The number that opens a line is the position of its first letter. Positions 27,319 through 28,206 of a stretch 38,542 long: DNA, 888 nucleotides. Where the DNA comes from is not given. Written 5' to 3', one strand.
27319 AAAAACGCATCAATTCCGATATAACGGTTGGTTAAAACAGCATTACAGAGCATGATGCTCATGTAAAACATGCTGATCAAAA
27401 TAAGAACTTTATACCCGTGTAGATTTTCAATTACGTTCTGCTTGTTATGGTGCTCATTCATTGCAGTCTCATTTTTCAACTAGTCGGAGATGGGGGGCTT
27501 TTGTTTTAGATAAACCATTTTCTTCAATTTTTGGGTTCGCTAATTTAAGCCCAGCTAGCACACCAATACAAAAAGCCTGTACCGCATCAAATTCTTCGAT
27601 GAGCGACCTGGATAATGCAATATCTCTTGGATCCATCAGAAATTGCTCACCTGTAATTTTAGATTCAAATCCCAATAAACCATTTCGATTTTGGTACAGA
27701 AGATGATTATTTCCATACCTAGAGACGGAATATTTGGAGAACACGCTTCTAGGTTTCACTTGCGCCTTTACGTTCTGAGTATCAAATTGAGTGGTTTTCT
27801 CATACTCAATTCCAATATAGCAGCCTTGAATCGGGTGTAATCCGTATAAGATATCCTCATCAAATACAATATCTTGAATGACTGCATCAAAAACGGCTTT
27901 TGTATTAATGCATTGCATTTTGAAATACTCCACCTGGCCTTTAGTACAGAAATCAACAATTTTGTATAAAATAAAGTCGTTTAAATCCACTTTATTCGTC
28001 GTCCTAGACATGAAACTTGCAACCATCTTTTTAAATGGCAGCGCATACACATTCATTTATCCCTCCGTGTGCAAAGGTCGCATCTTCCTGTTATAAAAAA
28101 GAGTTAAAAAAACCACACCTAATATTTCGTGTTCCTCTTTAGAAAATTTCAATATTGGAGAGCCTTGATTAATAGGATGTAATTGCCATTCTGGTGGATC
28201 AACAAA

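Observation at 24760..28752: Repressor-led five-gene cargo operon with a gene combination I cannot assign to any described system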

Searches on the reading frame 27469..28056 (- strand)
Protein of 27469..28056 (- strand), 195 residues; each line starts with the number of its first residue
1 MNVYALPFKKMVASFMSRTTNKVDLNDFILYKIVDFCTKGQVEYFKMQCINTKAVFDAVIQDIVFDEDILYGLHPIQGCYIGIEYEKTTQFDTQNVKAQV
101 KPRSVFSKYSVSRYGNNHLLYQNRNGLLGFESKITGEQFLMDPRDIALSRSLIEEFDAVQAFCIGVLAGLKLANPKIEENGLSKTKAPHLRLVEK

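Call 6: search_protein_families(library=pfam, proteins=[window:27469-28056:-], max_evalue=0.01)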
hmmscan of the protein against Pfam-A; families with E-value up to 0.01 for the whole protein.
window:27469-28056:- (195 aa): 1 family
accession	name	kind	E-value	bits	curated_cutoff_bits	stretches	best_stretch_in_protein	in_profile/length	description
PF11224.13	DUF3023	-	0.0052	17.1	22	0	1-57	70-124/129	Protein of unknown function (DUF3023)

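Call 7: search_protein_families(library=ncbifam, proteins=[window:27469-28056:-], max_evalue=0.01)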
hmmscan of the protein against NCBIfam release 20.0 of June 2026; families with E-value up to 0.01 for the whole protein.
window:27469-28056:- (195 aa): 0 families

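Call 8: search_protein_families(library=padloc, proteins=[window:27469-28056:-], max_evalue=0.01)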
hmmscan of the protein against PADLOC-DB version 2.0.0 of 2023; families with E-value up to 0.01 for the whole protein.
window:27469-28056:- (195 aa): 0 families

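Call 9: find_homologous_proteins(query=window:27469-28056:-, max_evalue=0.001)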
Query window:27469-28056:- (195 aa): 137 proteins with E <= 0.001 among 224 candidates; the best 120 are listed.
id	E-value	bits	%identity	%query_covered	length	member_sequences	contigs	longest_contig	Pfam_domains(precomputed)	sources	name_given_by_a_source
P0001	6.2e-114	396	92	100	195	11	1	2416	-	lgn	-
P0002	6.9e-105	367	85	100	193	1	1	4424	-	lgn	-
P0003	4.7e-69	250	61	99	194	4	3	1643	-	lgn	-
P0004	8.9e-68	246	60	99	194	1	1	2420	-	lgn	-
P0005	1.4e-66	242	59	99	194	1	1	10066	-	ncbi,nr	ncbi:MAG: hypothetical protein P1U32_09185 [Legionellaceae bacterium]|nr:hypothetical protein [Legio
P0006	1.9e-66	241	60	97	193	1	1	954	-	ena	-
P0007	4.0e-65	237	59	94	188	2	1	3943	-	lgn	-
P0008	8.4e-65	236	59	95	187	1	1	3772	-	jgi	jgi:hypothetical protein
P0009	1.5e-64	235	59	100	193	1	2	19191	-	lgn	-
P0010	5.6e-64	233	58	97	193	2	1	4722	-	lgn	-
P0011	2.3e-63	231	58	96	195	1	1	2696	-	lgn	-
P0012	5.6e-63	230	57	99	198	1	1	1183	-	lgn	-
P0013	8.8e-63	229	57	99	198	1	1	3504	-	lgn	-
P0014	8.8e-61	223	55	99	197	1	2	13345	-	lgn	-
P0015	6.9e-60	220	55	99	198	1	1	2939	-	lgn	-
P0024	2.0e-55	205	54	99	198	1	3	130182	-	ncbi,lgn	-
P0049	8.0e-48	181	52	91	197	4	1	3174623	-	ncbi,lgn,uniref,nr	ncbi:hypothetical protein GH742_03310 [Legionella sp. MW5194]|uniref:hypothetical protein n=1 Tax=Le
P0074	1.1e-41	161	48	85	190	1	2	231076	-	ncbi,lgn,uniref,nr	ncbi:hypothetical protein [Legionella impletisoli]|uniref:Uncharacterized protein n=1 Tax=Legionella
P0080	6.1e-41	158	48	87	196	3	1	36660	-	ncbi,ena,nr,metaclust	ncbi:MAG: hypothetical protein A3F41_03125 [Coxiella sp. RIFCSPHIGHO2_12_FULL_44_14]|nr:MAG: hypothe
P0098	1.1e-38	151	47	87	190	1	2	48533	-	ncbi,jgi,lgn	ncbi:MAG: hypothetical protein PVG30_04110 [Gammaproteobacteria bacterium]|jgi:hypothetical protein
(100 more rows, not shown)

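Call 10: find_encoding_contigs(protein=P0049, flank=6000, max_places=2)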
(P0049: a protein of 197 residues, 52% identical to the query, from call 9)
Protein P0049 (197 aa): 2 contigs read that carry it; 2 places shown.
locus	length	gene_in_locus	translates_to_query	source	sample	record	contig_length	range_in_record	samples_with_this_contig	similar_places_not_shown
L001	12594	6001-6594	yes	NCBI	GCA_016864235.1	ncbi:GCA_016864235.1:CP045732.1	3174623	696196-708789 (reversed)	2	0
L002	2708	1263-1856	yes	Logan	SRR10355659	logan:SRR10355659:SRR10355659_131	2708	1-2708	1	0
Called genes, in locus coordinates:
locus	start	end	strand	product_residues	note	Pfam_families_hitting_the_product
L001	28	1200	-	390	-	PF14690:Zn_ribbon_ISL3, PF13542:HTH_Tnp_ISL3, PF01610:DDE_Tnp_ISL3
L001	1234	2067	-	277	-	PF00589:Phage_integrase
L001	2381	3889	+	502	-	PF00665:rve, PF22483:Mu-transpos_C_2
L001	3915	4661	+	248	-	PF01695:IstB_IS21, PF00308:Bac_DnaA (weak)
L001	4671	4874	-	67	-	PF12728:HTH_17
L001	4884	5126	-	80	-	-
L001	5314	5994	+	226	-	PF01381:HTH_3 (weak), PF13443:HTH_26, PF00717:Peptidase_S24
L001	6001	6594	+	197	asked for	-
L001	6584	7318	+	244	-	PF02592:Vut_1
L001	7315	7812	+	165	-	PF12694:cpYpsA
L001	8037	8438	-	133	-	-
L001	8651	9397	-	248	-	PF01695:IstB_IS21, PF00308:Bac_DnaA (weak)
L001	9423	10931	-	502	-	PF00665:rve, PF22483:Mu-transpos_C_2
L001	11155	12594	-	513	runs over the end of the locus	-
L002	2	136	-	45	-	?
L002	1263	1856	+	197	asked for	-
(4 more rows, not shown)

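Call 11: find_encoding_contigs(protein=P0074, flank=6000, max_places=2)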
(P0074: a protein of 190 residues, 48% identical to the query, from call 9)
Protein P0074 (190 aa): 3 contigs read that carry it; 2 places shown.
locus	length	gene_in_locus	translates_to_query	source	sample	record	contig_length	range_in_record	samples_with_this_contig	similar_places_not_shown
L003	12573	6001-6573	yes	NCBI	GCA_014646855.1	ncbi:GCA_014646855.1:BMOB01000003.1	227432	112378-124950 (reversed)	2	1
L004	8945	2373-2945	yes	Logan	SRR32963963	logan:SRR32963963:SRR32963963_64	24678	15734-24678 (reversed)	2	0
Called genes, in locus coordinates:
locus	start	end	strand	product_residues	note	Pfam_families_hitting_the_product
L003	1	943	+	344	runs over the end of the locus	PF01070:FMN_dh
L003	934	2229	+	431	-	PF00368:HMG-CoA_red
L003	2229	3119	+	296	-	-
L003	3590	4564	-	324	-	PF00589:Phage_integrase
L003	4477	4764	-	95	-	PF12728:HTH_17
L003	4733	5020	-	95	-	-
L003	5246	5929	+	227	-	PF13443:HTH_26, PF01381:HTH_3, PF00717:Peptidase_S24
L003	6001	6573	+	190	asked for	-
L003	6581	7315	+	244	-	PF02592:Vut_1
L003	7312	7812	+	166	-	PF12694:cpYpsA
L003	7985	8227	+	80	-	-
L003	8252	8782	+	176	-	-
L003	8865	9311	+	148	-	-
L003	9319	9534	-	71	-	-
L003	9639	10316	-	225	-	PF13560:HTH_31 (weak), PF01381:HTH_3, PF12844:HTH_19, PF00717:Peptidase_S24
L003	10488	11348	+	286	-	-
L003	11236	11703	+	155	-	-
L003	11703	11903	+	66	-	PF02599:CsrA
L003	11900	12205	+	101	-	PF04956:TrbC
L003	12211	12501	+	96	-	PF05101:VirB3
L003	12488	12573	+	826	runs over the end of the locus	PF27097:VirB4_TrbE_N, PF03135:CagE_TrbE_VirB, PF12846:AAA_10 (faint)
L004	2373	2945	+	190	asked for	-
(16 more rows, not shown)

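Call 12: find_encoding_contigs(protein=P0080, flank=6000, max_places=2)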
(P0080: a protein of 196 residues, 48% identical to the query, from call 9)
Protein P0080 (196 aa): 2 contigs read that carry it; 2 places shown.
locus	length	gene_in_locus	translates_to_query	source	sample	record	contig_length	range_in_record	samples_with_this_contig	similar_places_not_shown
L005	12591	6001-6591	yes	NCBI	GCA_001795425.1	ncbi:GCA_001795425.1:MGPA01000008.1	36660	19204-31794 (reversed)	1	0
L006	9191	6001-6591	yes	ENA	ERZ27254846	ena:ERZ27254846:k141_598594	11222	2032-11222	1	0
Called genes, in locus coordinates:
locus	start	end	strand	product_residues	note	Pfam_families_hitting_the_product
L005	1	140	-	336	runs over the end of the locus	PF08545:ACP_syn_III, PF08541:ACP_syn_III_C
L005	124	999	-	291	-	PF02668:TauD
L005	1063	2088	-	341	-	PF08240:ADH_N, PF00107:ADH_zinc_N, PF13602:ADH_zinc_N_2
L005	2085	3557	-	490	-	PF07690:MFS_1, PF00854:PTR2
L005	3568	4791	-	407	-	PF00155:Aminotran_1_2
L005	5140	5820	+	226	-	PF13443:HTH_26 (weak), PF00717:Peptidase_S24 (weak)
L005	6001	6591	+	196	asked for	-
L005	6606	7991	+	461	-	PF01565:FAD_binding_4, PF02913:FAD-oxidase_C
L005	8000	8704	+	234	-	PF02592:Vut_1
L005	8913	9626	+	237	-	PF01138:RNase_PH, PF03725:RNase_PH_C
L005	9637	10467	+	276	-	PF01063:Aminotran_4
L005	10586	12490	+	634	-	PF11893:DUF3413, PF00884:Sulfatase, PF01663:Phosphodiest (faint), PF02995:DUF229 (weak)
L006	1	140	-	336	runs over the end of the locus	PF08545:ACP_syn_III, PF08541:ACP_syn_III_C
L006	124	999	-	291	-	PF02668:TauD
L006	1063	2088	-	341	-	PF08240:ADH_N, PF00107:ADH_zinc_N, PF13602:ADH_zinc_N_2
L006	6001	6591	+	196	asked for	-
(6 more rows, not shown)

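Call 16: find_related_loci(query=A1, collection=genome_contigs, flank=10000)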
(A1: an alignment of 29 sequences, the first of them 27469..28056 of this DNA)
Query A1 (195 aa) in genome_contigs; peptide patterns used: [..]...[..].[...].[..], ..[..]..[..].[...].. (x = any residue, [..] = any of these).
71 stretches matched a pattern; 35 encode a relative of the query (tblastn E <= 1e-3); 35 distinct loci.
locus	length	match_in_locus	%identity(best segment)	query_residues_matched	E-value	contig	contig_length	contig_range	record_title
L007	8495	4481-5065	95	1-195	3e-125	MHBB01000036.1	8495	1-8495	MAG: Legionellales bacterium RIFCSPHIGHO2_12_FULL_35_11 rifcsphigho2_12_scaffold_15859, whole genome shotgun sequence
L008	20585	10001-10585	95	1-195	3e-125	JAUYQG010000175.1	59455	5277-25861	MAG: Legionellaceae bacterium isolate C4_metabat.bin.94 C4_k141_605344, whole genome shotgun sequence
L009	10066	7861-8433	59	1-194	7e-73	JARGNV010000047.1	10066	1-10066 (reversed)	MAG: Legionellaceae bacterium isolate bin_ce_oilr1.001 NODE_2650_length_10066_cov_5.606932, whole genome shotgun sequenc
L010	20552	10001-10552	60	8-194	6e-73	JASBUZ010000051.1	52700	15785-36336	MAG: Gammaproteobacteria bacterium isolate BWSM_89 k141_1414552, whole genome shotgun sequence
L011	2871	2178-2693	60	22-194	7e-66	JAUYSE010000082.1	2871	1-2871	MAG: Legionellaceae bacterium isolate C5_metabat.bin.53 C5_k141_333739, whole genome shotgun sequence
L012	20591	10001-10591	54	1-194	6e-63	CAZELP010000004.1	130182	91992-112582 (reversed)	MAG TPA_asm: uncultured Legionella sp. isolate SRP242652_co4_130 genome assembly, contig: NODE_39_length_130182_cov_7.85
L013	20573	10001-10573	52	7-194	7e-58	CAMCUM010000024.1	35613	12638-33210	MAG: Legionella sp. 2055-AUS-E isolate MH-21oct19-231 genome assembly, contig: MH-21oct19-C1702, whole genome shotgun se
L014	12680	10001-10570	51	7-194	4e-57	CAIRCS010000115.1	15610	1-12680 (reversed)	MAG: uncultured Legionella sp. isolate KT_bin-2414 genome assembly, contig: bin-2414:115/211, whole genome shotgun seque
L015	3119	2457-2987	53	15-194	1e-56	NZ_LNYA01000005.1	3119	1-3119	Legionella erythra strain SE-32A-C8 Lery_ctg005, whole genome shotgun sequence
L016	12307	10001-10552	50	10-194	3e-56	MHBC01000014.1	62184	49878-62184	MAG: Legionellales bacterium RIFCSPHIGHO2_12_FULL_37_14 rifcsphigho2_12_scaffold_1401, whole genome shotgun sequence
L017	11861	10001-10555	52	8-194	2e-55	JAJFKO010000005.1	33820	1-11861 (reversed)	MAG: Gammaproteobacteria bacterium isolate OFTM54 OFTM54_4, whole genome shotgun sequence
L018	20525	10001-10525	51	18-195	4e-54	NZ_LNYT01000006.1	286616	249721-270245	Legionella rubrilucens strain WA-270A-C2 Lrub_ctg006, whole genome shotgun sequence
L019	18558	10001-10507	52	1-175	1e-52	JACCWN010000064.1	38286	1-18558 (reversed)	MAG: Legionella sp. isolate MGR_bin153 SD2897-2912_k127_2005537, whole genome shotgun sequence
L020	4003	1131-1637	53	26-194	5e-52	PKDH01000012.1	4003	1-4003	MAG: Legionella sp. isolate Gammapro2 c_000000015757, whole genome shotgun sequence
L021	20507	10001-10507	48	8-173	5e-48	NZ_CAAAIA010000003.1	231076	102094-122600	Legionella impletisoli strain OA1-1, whole genome shotgun sequence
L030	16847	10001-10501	45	28-194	3e-38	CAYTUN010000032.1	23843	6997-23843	MAG TPA_asm: uncultured Gammaproteobacteria bacterium isolate SRP242652_co2_14 genome assembly, contig: NODE_2399_length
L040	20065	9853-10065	55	124-194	3e-18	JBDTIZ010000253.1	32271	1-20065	MAG: Gammaproteobacteria bacterium isolate cluster2_bin.40 k127_5791505, whole genome shotgun sequence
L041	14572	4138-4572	28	29-178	6e-7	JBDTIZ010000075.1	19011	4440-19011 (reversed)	MAG: Gammaproteobacteria bacterium isolate cluster2_bin.40 k127_6078463, whole genome shotgun sequence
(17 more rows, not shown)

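Call 18: predict_structure(alignment_id=A1)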
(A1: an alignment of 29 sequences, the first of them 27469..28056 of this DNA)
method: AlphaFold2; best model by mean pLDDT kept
length: 195 residues; sequences in the alignment: 29
mean_pLDDT: 76.0   pTM: 0.69
mean pLDDT of the five models: 76.0, 76.0, 75.8, 74.6, 64.5
residues with pLDDT >= 90: 81; 70-90: 42; 50-70: 37; < 50: 35
segments of 3 or more residues with pLDDT < 50: 1-6, 8-19, 179-184, 189-192
pLDDT, mean of each block of 10 residues (from residue 1): 45 46 67 92 92 92 90 93 86 52 52 79 91 91 93 91 94 66 46 45
secondary structure, 60 per line:
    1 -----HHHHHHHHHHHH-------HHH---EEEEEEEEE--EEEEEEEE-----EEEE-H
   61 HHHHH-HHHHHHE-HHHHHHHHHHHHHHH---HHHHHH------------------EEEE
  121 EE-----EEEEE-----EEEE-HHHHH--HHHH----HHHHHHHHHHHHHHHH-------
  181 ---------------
elements in order: H6-17 E31-39 E42-49 E55-58 H60-65 H67-72 H75-89 H93-98 E117-122 E128-132 E138-141 H143-147 H150-153 H158-173

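Call 21: fold_search(model_id=the predicted structure, library=pdb)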
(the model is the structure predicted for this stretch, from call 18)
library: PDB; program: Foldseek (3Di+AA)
matches with E <= 10: 914; with E <= 0.001: 0
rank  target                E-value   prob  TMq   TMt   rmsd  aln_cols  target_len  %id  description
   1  7v6c_B                7.2e-02  0.12  0.14  0.11  20.4       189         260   10  Structure of the Dicer-2-R2D2 heterodimer bound to small RNA duplex (released 2022-03-23)
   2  5dv7_C                1.3e-01  0.09  0.14  0.18  16.8       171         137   13  Crystal Structure of NF90 tandem dsRBDs with dsRNA (released 2016-01-13)
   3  8dg7_K                1.5e-01  0.06  0.12  0.12  47.0       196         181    7  Structural Basis of MicroRNA Biogenesis by Dicer-1 and Its Partner Protein Loqs-PB - complex III (released 2022-11-16)
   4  7zpk_C                1.6e-01  0.06  0.13  0.12  29.0       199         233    8  Mammalian Dicer in the "pre-dicing state" with pre-miR-15a substrate and TARBP2 subunit (released 2022-11-16)
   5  9rl4_M                1.7e-01  0.08  0.16  0.12  20.6       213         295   11  Structure of BAF in complex with OCT4-SOX2-bound nucleosome - SHL-6 (released 2026-02-11)
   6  8dfv_K                1.9e-01  0.07  0.13  0.10  34.3       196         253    8  Structural Basis of MicroRNA Biogenesis by Dicer-1 and Its Partner Protein Loqs-PB - complex IIa (released 2022-11-16)
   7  1yby_B                2.0e-01  0.23  0.16  0.17  11.6       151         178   12  Conserved hypothetical protein Cth-95 from Clostridium thermocellum (released 2005-02-01)
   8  6v8o_Q                2.0e-01  0.06  0.14  0.11  19.1       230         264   12  RSC core (released 2020-01-15)
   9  9rn1_M                2.2e-01  0.08  0.16  0.13  20.0       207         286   10  Structure of BAF-nucleosome complex with OCT4-SOX2 at SHL+6 in ADP-bound state, BAF47 bound to ATPase lobe 2 (released 2026-02-11)
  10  8cht_D                2.5e-01  0.07  0.14  0.18  16.0       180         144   13  Crystal structure of human PURA (fragment Glu57-Glu212, PUR repeat I and II) (released 2024-02-21)
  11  8dg5_K                3.3e-01  0.04  0.12  0.10  34.8       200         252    6  Structural Basis of MicroRNA Biogenesis by Dicer-1 and Its Partner Protein Loqs-PB - complex IIb (released 2022-11-16)
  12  5n8l_MODEL_1_A        3.8e-01  0.08  0.13  0.16  16.6       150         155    7  Structure of TRBP dsRBD 1 and 2 in complex with a 19 bp siRNA (Complex B) (released 2018-02-21)
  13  6rji                  5.1e-01  0.08  0.14  0.13  15.4       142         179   12  X-ray structure of the elongation factor P of S. aureus (released 2020-04-01)
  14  5myj_A                5.7e-01  0.04  0.13  0.15  36.3       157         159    6  Structure of 70S ribosome from Lactococcus lactis (released 2017-10-11)
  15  9ca7_F                6.0e-01  0.03  0.12  0.06  19.6       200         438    9  Cryo-EM structure of human SRCAP-nucleosome complex in the fully-engaged state (composite structure) (released 2025-06-18)
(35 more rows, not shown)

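Call 26: find_encoding_contigs(protein=P0024, flank=10000, max_places=1)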
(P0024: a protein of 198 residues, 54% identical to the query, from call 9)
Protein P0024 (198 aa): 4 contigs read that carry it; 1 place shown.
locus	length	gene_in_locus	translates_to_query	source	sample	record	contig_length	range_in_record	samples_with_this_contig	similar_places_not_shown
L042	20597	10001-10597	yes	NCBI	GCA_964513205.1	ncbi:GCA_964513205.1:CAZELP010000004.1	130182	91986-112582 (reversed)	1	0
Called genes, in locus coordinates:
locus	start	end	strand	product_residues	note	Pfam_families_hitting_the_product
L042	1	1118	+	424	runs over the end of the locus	PF03952:Enolase_N, PF00113:Enolase_C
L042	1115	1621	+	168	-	PF02600:DsbB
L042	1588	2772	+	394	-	PF01702:TGT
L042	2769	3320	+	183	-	PF01300:Sua5_yciO_yrdC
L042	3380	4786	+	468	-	PF00324:AA_permease, PF13520:AA_permease_2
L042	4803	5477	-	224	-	-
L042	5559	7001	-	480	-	PF07690:MFS_1, PF00854:PTR2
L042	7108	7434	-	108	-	PF00085:Thioredoxin, PF04756:OST3_OST6 (weak), PF13098:Thioredoxin_2 (weak), PF13905:Thioredoxin_8 (faint)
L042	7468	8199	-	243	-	PF20260:PUA_4, PF04452:Methyltrans_RNA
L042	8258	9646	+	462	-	PF00206:Lyase_1, PF10415:FumaraseC_C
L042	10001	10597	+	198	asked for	-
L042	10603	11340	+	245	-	PF02592:Vut_1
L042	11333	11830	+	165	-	PF12694:cpYpsA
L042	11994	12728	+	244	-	PF10520:Lipid_desat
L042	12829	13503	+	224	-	PF01865:PhoU_div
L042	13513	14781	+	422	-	PF01384:PHO4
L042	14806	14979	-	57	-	-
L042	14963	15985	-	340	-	PF02322:Cyt_bd_oxida_II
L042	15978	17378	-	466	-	PF01654:Cyt_bd_oxida_I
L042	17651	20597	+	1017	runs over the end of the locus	-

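Call 27: find_encoding_contigs(protein=P0098, flank=10000, max_places=1)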
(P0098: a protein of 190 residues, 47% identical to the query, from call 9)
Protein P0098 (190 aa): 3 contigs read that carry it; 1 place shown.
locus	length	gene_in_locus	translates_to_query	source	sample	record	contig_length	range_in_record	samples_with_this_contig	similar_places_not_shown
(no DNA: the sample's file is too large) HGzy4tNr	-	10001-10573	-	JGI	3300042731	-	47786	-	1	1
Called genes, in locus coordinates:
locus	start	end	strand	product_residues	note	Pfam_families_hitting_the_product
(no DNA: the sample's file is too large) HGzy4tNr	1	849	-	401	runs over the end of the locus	PF13173:AAA_14, PF13635:DUF4143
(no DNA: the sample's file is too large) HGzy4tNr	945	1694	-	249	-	PF08032:SpoU_sub_bind, PF00588:SpoU_methylase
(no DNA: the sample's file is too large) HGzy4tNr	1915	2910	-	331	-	PF00586:AIRS, PF02769:AIRS_C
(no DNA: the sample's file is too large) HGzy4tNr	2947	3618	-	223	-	-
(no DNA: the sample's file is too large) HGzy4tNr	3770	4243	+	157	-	PF01668:SmpB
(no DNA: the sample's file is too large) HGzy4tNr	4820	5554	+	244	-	-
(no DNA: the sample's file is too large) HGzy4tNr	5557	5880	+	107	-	-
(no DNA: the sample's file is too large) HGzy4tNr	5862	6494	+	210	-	-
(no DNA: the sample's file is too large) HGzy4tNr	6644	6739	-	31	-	-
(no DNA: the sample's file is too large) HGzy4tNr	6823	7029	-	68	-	-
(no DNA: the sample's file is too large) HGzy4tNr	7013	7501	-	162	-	PF00072:Response_reg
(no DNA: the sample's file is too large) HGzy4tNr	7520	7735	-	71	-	PF02599:CsrA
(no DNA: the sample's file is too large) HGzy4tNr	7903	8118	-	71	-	-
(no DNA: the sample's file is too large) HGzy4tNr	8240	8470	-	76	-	PF02599:CsrA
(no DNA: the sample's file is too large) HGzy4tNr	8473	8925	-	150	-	PF00072:Response_reg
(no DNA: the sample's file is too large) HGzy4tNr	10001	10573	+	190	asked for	-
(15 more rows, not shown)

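Call 45: fold_search(model_id=the predicted structure, library=viral)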
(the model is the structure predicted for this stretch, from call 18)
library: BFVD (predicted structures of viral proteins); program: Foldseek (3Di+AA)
matches with E <= 10: 1239; with E <= 0.001: 0
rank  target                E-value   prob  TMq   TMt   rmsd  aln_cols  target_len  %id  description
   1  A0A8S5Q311            1.6e-03  0.85  0.18  0.20  23.9       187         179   13  Restriction enzyme [Siphoviridae sp. ctLqe90]
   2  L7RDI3                4.2e-03  0.69  0.16  0.18  25.1       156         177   14  Uncharacterized protein [Acanthamoeba polyphaga moumouvirus]
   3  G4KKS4                5.0e-03  0.85  0.17  0.13  14.6       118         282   16  (no name in the UniProt tables at hand)
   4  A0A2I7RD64            8.5e-03  0.84  0.19  0.10  11.8       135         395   16  (no name in the UniProt tables at hand)
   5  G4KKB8                9.5e-03  0.69  0.18  0.12  22.6       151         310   12  (no name in the UniProt tables at hand)
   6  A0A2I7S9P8            1.3e-02  0.63  0.17  0.13  18.9       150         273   13  (no name in the UniProt tables at hand)
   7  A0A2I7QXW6            1.3e-02  0.51  0.18  0.08  22.4       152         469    8  (no name in the UniProt tables at hand)
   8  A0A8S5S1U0            2.3e-02  0.51  0.18  0.13  21.9       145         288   12  Restriction enzyme [Siphoviridae sp. ctCIv11]
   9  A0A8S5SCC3            2.5e-02  0.23  0.17  0.16  26.0       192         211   11  Uncharacterized protein [Siphoviridae sp. ctrCv3]
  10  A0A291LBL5            2.8e-02  0.47  0.17  0.14  25.0       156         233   10  Treble clef zinc finger domain-containing protein [Klebsiella phage vB_KpnM_KpV79]
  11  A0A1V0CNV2            2.8e-02  0.33  0.17  0.21  13.3       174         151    7  (no name in the UniProt tables at hand)
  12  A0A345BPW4            3.3e-02  0.57  0.18  0.14  11.7       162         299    7  (no name in the UniProt tables at hand)
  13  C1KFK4                3.3e-02  0.41  0.17  0.11  26.3       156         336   12  Uncharacterized protein [Lactobacillus phage Lb338-1]
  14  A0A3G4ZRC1            3.9e-02  0.23  0.20  0.11  16.7       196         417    9  Uncharacterized protein [Dasosvirus sp.]
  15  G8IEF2                4.2e-02  0.54  0.18  0.19  16.5       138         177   10  Uncharacterized protein [Mycobacterium phage Bongo]
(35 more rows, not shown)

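Call 57: search_protein_representatives(alignment_id=A1)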
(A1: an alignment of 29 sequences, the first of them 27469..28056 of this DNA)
Query: 29 sequences, 193 profile positions. Proteins with E-value up to 0.001 (for the whole library): 400; up to 1e-10: 269; up to 1e-30: 101. The best 150 are listed.
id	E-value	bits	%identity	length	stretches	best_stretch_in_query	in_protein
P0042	7.4e-76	270.6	-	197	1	3-193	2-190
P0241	4.4e-73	261.5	-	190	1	5-193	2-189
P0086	6.0e-69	248.0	-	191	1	4-193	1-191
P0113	1.9e-68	246.4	-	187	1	5-193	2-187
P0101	6.5e-68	244.6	-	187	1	4-193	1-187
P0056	7.7e-65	234.6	-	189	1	3-192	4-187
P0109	2.3e-63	229.8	-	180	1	14-193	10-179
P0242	3.5e-62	225.9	-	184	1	5-193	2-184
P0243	4.4e-62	225.6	-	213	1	4-193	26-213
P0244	7.1e-61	221.7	-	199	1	10-191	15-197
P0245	4.6e-59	215.7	-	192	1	6-193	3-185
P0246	4.7e-59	215.7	-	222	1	3-193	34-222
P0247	2.3e-58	213.5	-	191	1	3-193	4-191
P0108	3.1e-58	213.1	-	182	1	4-193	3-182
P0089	4.3e-58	212.6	-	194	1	1-193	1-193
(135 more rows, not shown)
